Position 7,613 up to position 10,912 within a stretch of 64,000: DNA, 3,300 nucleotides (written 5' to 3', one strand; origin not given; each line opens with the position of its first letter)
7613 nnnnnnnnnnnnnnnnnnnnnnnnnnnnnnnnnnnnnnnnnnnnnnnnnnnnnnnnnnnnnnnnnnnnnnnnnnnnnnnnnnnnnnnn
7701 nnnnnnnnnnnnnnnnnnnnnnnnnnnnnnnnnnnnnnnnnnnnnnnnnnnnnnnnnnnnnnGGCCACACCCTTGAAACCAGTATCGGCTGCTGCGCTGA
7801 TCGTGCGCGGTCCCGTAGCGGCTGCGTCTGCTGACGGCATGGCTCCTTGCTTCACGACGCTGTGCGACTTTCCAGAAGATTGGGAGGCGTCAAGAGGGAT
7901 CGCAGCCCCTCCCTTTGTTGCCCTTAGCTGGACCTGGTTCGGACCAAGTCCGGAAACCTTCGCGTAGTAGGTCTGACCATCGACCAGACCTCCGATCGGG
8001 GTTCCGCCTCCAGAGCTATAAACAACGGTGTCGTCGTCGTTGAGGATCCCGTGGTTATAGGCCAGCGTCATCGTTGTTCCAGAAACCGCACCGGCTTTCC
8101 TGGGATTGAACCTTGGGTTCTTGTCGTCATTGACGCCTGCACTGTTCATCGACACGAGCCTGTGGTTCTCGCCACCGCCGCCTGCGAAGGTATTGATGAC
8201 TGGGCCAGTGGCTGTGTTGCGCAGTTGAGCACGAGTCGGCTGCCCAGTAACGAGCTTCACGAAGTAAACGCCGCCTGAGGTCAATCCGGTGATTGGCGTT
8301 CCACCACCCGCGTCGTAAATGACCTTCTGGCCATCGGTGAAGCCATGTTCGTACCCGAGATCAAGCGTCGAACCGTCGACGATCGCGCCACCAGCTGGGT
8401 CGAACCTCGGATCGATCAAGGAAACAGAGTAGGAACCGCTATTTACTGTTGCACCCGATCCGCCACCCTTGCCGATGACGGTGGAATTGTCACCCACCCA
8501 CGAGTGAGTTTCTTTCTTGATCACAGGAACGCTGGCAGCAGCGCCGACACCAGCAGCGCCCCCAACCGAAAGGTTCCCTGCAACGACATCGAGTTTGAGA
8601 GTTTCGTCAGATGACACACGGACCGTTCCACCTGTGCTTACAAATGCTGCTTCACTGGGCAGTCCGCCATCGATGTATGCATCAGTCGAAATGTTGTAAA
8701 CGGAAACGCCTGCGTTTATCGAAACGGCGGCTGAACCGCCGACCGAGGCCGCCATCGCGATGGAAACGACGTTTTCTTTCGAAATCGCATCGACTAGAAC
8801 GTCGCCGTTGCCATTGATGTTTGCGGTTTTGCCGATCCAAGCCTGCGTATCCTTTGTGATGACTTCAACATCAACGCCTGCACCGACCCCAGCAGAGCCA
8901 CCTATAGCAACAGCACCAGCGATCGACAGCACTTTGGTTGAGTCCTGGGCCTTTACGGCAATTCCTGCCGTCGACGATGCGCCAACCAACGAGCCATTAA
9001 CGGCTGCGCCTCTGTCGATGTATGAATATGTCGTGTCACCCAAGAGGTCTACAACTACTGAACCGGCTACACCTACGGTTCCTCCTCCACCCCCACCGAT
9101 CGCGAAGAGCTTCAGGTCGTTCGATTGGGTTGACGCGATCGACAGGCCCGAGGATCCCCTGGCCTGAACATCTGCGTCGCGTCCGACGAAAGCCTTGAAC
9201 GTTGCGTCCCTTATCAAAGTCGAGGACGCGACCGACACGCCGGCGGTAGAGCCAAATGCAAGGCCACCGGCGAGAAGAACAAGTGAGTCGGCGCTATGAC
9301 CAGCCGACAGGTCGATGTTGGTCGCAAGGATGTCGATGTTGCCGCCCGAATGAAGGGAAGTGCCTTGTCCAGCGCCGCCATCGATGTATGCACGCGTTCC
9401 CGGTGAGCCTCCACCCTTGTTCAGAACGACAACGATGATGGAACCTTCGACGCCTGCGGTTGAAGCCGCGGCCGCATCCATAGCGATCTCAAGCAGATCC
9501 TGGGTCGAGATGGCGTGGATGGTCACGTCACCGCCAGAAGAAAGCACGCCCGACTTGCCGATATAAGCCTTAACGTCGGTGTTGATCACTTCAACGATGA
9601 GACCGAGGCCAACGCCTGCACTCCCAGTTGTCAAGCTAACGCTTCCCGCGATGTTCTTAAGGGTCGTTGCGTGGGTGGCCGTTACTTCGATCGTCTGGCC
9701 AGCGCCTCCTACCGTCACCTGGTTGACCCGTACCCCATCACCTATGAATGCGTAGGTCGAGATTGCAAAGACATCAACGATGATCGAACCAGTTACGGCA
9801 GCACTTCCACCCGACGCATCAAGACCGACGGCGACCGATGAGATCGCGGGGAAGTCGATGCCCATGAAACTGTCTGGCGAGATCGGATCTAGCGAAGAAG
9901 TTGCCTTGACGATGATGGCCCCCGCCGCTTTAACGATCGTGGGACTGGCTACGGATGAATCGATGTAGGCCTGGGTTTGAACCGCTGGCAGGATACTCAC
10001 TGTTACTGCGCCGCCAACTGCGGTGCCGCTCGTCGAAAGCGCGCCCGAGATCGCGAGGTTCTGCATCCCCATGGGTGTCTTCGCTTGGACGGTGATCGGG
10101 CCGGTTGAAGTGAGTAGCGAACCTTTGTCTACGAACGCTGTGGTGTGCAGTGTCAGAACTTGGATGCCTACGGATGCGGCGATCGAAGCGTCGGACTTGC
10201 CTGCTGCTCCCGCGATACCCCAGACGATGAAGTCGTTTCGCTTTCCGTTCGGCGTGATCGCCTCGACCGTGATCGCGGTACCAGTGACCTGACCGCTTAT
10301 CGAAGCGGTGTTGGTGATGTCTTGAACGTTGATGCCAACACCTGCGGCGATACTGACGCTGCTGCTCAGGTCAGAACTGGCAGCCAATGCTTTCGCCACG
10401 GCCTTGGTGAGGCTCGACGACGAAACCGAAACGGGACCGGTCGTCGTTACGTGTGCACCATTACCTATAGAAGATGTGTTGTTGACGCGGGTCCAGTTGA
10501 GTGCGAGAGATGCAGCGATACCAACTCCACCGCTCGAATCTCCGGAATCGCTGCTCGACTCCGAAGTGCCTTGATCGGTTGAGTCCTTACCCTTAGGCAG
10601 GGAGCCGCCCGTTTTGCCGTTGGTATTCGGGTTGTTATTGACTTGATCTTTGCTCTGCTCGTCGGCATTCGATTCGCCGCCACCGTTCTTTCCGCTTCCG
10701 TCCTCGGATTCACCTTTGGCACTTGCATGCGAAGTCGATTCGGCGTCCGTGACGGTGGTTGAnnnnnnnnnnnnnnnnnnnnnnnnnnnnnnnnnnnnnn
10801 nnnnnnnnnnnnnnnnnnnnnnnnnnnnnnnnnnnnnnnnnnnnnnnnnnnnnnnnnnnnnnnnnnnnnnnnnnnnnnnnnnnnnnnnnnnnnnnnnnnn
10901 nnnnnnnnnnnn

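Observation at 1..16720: A gene of more than 16.7 kb (over 5,570 codons) is invisible in the ORF track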

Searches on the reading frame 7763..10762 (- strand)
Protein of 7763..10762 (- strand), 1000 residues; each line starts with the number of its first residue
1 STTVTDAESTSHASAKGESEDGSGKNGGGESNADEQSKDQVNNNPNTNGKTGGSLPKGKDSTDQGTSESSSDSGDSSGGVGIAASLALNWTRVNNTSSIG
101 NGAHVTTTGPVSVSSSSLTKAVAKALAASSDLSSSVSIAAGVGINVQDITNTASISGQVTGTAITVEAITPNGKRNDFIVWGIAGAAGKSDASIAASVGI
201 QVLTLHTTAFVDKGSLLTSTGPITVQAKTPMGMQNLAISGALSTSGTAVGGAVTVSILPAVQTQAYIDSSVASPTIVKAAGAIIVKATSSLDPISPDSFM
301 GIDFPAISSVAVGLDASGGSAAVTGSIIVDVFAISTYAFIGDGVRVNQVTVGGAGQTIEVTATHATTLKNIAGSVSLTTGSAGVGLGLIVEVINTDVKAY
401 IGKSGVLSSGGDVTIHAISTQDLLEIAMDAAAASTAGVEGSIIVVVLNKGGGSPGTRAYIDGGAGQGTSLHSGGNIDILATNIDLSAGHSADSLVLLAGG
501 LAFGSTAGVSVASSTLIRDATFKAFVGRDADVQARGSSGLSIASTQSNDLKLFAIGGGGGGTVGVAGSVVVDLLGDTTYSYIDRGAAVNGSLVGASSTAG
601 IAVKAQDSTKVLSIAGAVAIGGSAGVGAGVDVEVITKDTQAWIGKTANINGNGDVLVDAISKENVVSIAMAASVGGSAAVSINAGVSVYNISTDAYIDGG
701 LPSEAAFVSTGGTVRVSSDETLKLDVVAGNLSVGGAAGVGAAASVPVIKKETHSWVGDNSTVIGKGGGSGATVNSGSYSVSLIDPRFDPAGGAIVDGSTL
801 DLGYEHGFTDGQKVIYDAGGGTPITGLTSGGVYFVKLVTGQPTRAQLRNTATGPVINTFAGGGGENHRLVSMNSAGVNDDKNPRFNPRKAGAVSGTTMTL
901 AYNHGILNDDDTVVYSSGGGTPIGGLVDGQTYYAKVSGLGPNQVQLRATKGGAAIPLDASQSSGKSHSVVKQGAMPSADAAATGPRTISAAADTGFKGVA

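Call 5: search_protein_families(library=pfam, proteins=[window:7763-10762:-], max_evalue=0.01)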
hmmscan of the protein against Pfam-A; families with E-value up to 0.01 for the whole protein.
window:7763-10762:- (1000 aa): 0 families

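Call 6: search_protein_families(library=ncbifam, proteins=[window:7763-10762:-], max_evalue=0.01)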
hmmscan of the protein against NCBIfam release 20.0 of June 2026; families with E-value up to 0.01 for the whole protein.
window:7763-10762:- (1000 aa): 1 family
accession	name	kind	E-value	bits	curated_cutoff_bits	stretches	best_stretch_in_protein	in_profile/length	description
NF012206.1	LktA_tand_53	repeat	1e-28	99.3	50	4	622-675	1-53/53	tandem repeat-containing filamentous protein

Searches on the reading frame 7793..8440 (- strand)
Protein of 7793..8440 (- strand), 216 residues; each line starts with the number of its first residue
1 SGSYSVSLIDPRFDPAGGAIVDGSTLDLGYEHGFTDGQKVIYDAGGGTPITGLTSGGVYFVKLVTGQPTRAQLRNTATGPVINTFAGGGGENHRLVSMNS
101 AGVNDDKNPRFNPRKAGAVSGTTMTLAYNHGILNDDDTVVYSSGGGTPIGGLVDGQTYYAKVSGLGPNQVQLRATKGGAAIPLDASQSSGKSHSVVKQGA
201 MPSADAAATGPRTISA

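Call 57: search_protein_families(library=pfam, proteins=[window:7793-8440:-], max_evalue=1)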
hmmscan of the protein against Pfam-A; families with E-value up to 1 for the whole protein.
window:7793-8440:- (216 aa): 0 families

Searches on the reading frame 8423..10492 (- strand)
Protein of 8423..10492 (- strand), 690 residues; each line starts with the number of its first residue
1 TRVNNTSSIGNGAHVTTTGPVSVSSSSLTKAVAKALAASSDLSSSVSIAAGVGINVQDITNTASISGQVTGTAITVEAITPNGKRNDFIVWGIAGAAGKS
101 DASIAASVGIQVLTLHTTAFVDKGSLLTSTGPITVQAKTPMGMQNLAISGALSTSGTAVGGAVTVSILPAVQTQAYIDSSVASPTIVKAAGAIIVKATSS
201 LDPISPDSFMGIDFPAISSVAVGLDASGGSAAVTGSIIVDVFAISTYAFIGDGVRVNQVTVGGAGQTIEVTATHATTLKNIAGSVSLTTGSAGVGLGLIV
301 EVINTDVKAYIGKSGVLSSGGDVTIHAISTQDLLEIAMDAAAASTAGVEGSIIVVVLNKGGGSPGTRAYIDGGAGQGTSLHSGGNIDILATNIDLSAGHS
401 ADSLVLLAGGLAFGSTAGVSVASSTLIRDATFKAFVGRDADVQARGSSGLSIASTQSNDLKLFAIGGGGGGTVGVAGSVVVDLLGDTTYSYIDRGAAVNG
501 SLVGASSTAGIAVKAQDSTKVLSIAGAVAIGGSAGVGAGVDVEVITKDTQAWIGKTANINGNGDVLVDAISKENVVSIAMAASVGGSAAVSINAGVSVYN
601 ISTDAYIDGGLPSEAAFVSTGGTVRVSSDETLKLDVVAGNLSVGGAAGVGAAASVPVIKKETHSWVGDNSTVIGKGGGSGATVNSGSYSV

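Call 37: find_homologous_proteins(query=window:8423-10492:-, max_evalue=1e-10)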
Query window:8423-10492:- (690 aa): 35 proteins with E <= 1e-10 among 8000 candidates.
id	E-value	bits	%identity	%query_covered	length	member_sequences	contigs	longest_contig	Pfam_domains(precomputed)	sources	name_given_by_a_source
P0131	1.5e-185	636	54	100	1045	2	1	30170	-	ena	-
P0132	2.2e-147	510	52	96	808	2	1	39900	-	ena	-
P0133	3.6e-139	483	47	96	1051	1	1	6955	-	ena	-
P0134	7.8e-137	476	46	99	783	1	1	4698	-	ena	-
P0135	1.3e-135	472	48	92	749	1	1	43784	-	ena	-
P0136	8.1e-123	429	48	84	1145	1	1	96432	-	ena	-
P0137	8.9e-118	413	47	83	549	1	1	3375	-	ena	-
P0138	8.5e-115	403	44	98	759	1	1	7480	-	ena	-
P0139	5.5e-112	394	47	82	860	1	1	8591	-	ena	-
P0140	2.8e-111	391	51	72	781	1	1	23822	-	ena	-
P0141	8.4e-111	390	51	70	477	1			-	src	-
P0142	2.0e-108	382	41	99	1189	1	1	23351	-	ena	-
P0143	7.1e-100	354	54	54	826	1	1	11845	-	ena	-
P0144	2.2e-96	342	39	88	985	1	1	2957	-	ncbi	ncbi:MAG TPA: hypothetical protein VF327_04190, partial [Gaiellaceae bacterium]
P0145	7.1e-95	337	44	83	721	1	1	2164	-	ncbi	ncbi:MAG: hypothetical protein ACRDLK_09955, partial [Gaiellaceae bacterium]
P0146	5.1e-91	324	51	56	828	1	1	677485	-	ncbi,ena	-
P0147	2.9e-82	295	48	58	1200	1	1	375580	-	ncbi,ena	-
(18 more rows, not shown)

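Call 50: predict_structure(alignment_id=A1)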
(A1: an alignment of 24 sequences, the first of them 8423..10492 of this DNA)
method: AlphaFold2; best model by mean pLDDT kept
length: 690 residues; sequences in the alignment: 24
mean_pLDDT: 91.3   pTM: 0.90
mean pLDDT of the five models: 91.3, 90.9, 90.9, 90.1, 86.9
residues with pLDDT >= 90: 543; 70-90: 114; 50-70: 31; < 50: 2
segments of 3 or more residues with pLDDT < 50: none
pLDDT, mean of each block of 10 residues (from residue 1): 94 94 96 90 82 95 97 97 92 87 91 97 96 97 92 89 95 96 91 97 76 78 87 94 97 89 91 96 91 94 96 94 97 94 93 89 83 79 96 74 91 94 95 96 93 96 95 94 96 92 80 96 94 92 95 95 94 94 91 93 95 93 93 90 85 91 93 75 69
secondary structure, 60 per line:
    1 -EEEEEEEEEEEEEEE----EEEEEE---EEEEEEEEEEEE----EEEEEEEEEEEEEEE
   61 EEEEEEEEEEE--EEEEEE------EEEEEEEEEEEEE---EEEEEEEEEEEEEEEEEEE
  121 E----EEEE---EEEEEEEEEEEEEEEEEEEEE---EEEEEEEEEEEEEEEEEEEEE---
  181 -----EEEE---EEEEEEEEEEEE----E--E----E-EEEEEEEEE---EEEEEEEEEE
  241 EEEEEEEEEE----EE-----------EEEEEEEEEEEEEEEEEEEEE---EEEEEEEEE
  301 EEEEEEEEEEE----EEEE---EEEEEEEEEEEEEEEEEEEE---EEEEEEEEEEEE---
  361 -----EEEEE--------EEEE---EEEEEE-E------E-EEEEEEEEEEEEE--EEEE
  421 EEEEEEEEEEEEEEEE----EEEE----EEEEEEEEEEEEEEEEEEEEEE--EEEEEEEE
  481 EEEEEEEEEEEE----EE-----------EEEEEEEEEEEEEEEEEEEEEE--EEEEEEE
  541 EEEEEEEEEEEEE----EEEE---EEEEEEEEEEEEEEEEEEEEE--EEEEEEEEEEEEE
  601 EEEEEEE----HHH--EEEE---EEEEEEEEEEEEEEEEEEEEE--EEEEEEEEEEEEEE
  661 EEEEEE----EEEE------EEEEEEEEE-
elements in order: E2-16 E21-26 E30-41 E46-71 E74-79 E86-98 E102-121 E126-129 E133-153 E157-177 E186-189 E193-204 E219-227 E231-250 E268-288 E292-311 E316-319 E323-342 E346-357 E366-370 E379-382 E386-391 E402-414 E417-436 E441-444 E449-470 E473-492 E510-531 E534-553 E558-561 E565-585 E588-607 E617-620 E624-644 E647-666 E671-674 E681-689

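Call 53: fold_search(model_id=the predicted structure, library=pdb)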
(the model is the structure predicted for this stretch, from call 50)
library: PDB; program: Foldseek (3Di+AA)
matches with E <= 10: 16; with E <= 0.001: 0
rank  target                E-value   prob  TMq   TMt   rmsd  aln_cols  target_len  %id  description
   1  9u4u_A                1.8e+00  0.01  0.04  0.10  25.9       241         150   11  Structure of the functional amyloid FapC from Pseudomonas sp.UK4 (released 2025-08-06)
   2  7koh_B                1.8e+00  0.01  0.07  0.08  31.6       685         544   11  Crystal structure of antigen 43 from Escherichia coli EDL933 (released 2022-03-09)
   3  7dmk_A                2.8e+00  0.00  0.06  0.06  32.6       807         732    8  PL6 alginate lyase BcAlyPL6 (released 2021-10-06)
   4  7o7t                  3.0e+00  0.00  0.08  0.07  30.8       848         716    8  Structure of the PL6 family alginate lyase Patl3640 from Pseudoalteromonas atlantica T6c in complex with 4-deoxy-L-eryth (released 2021-07-28)
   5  7o77                  5.8e+00  0.00  0.05  0.05  31.8       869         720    8  Structure of the PL6 family alginate lyase Patl3640 from Pseudoalteromonas atlantica T6c (released 2021-07-28)
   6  5awg_F                6.1e+00  0.01  0.08  0.12  23.9       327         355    6  Crystal structure of Hg-bound SufB-SufC-SufD complex from Escherichia coli (released 2015-11-11)
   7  9a7k_B                6.5e+00  0.01  0.08  0.11  22.6       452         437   10  Integrative model of SUFB-SUFD by crosslinking MS and deep learning (released 2024-09-18)
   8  4kh3                  6.8e+00  0.00  0.06  0.06  32.0       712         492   11  Structure of a bacterial self-associating protein (released 2014-01-15)
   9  8cpk_A                7.1e+00  0.00  0.10  0.14  25.7       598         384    9  Crystal structure of EtpA secretion domain from Enterotoxigenic Escherichia coli (released 2024-01-10)
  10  7dmk_C                7.1e+00  0.00  0.05  0.05  32.8       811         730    9  PL6 alginate lyase BcAlyPL6 (released 2021-10-06)
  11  6c72_A                7.5e+00  0.00  0.07  0.08  25.9       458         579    5  Crystal structure of a tailspike protein gp49 from Acinetobacter baumannii bacteriophage Fri1, a capsular polysacchari (released 2019-01-23)
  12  5awg_B                7.9e+00  0.01  0.07  0.11  24.3       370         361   10  Crystal structure of Hg-bound SufB-SufC-SufD complex from Escherichia coli (released 2015-11-11)
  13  6n2c_A                7.9e+00  0.00  0.06  0.08  28.1       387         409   10  The Crystal Structure of Caldicellulosiruptor hydrothermalis Tapirin C-terminal domain (released 2018-12-19)
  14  8cpk_B                8.7e+00  0.00  0.09  0.14  24.5       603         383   10  Crystal structure of EtpA secretion domain from Enterotoxigenic Escherichia coli (released 2024-01-10)
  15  2wle_C                8.7e+00  0.00  0.04  0.08  27.3       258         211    8  Crystallographic analysis of the polysialic acid O-acetyltransferase OatWY (released 2009-06-30)
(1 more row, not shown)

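Call 76: find_encoding_contigs(protein=P0147, flank=10000, max_places=2)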
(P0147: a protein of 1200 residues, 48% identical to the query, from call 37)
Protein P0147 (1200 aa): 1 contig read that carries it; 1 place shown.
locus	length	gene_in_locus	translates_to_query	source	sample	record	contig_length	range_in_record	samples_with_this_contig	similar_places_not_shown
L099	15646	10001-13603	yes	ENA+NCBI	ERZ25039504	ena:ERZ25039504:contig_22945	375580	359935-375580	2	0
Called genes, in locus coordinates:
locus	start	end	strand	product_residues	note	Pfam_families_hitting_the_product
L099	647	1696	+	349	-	PF00275:EPSP_synthase, PF13189:Cytidylate_kin2, PF02224:Cytidylate_kin, PF13207:AAA_17 (weak), PF13238:AAA_18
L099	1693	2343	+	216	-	PF01553:Acyltransferase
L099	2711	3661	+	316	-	PF00009:GTP_EFTU, PF00350:Dynamin_N (faint), PF01926:MMR_HSR1, PF02421:FeoB_N, PF14714:KH_dom-like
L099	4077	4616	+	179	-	PF07479:NAD_Gly3P_dh_C, PF20618:GPD_NAD_C_bact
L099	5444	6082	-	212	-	-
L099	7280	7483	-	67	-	-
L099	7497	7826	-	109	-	-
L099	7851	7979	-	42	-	-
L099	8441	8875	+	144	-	-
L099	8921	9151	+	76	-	-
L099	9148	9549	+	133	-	-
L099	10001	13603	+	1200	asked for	-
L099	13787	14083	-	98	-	-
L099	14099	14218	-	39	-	-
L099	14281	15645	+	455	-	?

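Call 77: find_encoding_contigs(protein=P0146, flank=10000, max_places=2)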
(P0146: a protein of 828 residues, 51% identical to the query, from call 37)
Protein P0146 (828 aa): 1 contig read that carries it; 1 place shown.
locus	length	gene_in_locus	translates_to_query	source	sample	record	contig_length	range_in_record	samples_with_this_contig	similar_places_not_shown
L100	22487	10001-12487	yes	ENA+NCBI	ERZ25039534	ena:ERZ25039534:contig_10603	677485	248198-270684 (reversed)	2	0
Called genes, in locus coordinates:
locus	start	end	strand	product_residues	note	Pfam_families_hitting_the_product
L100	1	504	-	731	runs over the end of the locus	PF15902:Sortilin-Vps10 (faint)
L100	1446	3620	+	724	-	-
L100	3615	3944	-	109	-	-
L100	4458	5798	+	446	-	-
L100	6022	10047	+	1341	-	-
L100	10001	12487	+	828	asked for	-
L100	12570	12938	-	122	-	-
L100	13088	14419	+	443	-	-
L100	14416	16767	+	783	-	-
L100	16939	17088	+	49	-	-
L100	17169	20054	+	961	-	-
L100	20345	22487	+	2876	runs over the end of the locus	-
